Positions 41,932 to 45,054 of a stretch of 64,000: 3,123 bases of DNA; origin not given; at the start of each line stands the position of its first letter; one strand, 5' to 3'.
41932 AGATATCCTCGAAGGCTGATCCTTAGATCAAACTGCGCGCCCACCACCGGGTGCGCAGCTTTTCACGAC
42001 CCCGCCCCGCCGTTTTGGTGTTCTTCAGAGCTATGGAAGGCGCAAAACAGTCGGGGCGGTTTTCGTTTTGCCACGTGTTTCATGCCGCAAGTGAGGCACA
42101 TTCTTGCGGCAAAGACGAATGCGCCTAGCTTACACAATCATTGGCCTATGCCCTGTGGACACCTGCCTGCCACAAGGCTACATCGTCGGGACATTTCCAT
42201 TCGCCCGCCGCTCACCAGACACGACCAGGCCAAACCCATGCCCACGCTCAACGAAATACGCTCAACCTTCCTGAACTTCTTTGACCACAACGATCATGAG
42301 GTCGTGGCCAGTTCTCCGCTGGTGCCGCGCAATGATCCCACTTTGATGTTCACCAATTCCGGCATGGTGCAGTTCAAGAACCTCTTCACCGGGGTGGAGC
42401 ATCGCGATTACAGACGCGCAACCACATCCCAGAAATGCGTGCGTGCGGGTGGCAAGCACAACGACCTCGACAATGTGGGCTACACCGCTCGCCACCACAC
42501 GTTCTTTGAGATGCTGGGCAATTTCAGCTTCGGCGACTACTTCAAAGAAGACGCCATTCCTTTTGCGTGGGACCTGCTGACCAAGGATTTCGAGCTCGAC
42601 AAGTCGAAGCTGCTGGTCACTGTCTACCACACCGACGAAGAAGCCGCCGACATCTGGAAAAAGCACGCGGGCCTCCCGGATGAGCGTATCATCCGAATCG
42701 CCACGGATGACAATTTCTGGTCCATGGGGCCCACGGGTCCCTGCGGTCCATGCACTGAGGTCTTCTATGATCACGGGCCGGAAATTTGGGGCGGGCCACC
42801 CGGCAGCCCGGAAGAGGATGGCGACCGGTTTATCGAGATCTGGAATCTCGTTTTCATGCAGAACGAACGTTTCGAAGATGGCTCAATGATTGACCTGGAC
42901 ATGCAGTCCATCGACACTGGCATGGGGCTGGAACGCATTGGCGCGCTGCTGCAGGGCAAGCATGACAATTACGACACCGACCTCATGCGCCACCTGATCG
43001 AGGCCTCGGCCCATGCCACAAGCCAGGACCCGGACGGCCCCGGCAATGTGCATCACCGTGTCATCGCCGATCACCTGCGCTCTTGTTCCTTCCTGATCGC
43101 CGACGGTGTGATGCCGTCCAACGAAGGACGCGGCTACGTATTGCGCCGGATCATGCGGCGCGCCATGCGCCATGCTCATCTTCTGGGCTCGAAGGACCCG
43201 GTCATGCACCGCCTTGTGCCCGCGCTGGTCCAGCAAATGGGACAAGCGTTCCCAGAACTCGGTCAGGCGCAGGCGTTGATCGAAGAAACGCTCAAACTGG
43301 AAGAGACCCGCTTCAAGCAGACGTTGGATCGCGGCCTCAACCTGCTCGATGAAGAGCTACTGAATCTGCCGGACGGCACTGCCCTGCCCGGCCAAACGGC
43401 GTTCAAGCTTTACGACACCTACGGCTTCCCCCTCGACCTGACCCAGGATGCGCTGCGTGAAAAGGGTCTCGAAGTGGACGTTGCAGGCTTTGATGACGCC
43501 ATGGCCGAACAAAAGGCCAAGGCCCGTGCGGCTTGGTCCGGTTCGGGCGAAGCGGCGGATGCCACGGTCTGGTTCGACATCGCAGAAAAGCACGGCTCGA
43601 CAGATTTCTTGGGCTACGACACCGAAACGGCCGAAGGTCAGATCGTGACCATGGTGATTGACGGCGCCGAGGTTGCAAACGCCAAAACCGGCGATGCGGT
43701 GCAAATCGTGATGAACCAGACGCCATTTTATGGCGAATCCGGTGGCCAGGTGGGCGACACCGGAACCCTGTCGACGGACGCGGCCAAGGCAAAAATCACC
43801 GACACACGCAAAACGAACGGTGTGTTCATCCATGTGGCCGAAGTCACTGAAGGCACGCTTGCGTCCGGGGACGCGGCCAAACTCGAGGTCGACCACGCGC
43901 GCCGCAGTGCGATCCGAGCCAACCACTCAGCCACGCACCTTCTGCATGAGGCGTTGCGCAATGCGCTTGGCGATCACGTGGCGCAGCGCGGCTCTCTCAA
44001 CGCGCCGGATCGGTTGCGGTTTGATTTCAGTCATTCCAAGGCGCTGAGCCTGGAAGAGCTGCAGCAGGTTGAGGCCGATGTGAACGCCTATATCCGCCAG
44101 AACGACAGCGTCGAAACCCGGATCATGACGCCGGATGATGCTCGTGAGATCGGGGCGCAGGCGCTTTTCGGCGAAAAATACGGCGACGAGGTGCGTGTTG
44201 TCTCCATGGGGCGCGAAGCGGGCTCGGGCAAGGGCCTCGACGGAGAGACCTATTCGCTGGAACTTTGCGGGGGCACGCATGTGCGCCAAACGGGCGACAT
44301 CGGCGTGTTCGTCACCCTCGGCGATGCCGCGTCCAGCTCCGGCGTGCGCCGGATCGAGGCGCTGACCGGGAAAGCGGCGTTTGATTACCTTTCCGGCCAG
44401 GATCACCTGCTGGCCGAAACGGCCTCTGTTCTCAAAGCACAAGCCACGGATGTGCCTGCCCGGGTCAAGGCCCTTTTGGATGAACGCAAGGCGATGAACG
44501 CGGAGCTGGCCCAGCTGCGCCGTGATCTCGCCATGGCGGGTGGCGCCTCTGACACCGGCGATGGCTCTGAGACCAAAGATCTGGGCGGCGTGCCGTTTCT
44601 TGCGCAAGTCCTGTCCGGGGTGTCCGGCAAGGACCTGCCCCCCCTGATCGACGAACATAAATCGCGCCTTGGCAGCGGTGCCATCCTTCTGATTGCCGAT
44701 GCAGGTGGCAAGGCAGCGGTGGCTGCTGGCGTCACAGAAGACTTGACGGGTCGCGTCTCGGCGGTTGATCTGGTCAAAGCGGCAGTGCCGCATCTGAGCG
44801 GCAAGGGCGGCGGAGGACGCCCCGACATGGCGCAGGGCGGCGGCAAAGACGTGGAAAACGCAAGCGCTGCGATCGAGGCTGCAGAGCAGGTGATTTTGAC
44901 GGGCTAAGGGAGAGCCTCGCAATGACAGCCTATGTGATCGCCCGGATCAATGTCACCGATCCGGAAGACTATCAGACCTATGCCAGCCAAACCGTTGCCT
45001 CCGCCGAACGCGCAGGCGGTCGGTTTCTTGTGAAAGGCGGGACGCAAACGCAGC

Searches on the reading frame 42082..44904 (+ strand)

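Call 35: search_protein_families(library=pfam, proteins=[window:42082-44904:+], max_evalue=0.00001)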
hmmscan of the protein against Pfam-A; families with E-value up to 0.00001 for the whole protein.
window:42082-44904:+ (941 aa): 3 families
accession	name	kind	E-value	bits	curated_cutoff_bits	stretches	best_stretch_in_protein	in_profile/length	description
PF01411.24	tRNA-synt_2c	-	1.3e-219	730.8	30.3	1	58-606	1-551/552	tRNA synthetases class II (A)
PF02272.25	DHHA1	-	2.1e-13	51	25.9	1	837-938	2-100/102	DHHA1 domain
PF07973.19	tRNA_SAD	-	9.6e-12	45.1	24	1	704-759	1-44/44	Threonyl and Alanyl tRNA synthetase second additional domain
